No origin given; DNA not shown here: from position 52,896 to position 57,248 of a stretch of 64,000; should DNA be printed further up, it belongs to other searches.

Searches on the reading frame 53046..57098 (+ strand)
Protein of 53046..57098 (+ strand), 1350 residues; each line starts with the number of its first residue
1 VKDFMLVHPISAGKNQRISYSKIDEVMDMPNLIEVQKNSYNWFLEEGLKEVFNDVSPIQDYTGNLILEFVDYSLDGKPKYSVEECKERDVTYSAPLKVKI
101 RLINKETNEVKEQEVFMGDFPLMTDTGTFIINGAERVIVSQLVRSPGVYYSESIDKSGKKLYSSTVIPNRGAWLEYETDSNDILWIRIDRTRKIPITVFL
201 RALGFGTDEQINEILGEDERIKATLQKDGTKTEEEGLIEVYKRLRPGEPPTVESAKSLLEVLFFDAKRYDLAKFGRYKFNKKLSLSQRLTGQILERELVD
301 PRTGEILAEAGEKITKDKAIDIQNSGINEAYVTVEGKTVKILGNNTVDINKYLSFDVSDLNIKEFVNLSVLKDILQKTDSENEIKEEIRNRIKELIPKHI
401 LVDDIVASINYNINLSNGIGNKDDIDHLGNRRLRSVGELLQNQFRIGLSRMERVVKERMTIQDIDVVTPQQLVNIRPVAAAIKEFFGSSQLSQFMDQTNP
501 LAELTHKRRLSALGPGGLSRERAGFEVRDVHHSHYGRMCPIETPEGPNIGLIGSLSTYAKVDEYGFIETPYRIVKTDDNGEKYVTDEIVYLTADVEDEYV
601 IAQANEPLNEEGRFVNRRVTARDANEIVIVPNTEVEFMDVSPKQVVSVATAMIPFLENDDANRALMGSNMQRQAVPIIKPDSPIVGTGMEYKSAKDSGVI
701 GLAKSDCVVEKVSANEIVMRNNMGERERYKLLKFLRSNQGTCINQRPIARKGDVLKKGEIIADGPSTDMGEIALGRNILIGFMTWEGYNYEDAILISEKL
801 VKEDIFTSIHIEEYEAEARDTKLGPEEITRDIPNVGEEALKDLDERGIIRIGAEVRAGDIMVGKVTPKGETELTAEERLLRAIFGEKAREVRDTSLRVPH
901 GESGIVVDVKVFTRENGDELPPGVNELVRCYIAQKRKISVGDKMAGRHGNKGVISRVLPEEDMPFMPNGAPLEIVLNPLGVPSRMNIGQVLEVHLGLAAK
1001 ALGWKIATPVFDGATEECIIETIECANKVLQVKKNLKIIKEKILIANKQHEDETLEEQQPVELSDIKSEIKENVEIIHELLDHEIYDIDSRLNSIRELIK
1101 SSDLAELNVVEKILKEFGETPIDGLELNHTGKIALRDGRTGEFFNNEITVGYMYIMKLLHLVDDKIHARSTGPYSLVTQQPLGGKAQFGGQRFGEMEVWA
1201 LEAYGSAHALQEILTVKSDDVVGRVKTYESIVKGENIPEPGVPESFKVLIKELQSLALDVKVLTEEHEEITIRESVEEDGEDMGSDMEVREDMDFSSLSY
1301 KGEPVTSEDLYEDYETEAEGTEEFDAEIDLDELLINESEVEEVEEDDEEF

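Call 69: search_protein_families(library=pfam, proteins=[window:53046-57098:+], max_evalue=0.00001)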
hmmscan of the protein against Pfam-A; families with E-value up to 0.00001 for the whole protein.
window:53046-57098:+ (1350 aa): 6 families
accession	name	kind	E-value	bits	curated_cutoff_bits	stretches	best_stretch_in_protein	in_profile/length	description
PF00562.33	RNA_pol_Rpb2_6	-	6.5e-130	434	23.4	2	703-1023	2-308/373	RNA polymerase Rpb2, domain 6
PF04561.19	RNA_pol_Rpb2_2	-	3.9e-36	125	21.7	2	144-289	1-151/190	RNA polymerase Rpb2, domain 2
PF04565.21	RNA_pol_Rpb2_3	-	9.3e-30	103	21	1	493-561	1-68/68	RNA polymerase Rpb2, domain 3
PF04560.25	RNA_pol_Rpb2_7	-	4.2e-28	98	32.1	1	1189-1264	1-86/87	RNA polymerase Rpb2, domain 7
PF10385.14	RNA_pol_Rpb2_45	-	4.2e-26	91.2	28.2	1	571-641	1-66/66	RNA polymerase beta subunit external 1 domain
PF04563.20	RNA_pol_Rpb2_1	-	1e-24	87.6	28.2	1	32-478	2-201/203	RNA polymerase beta subunit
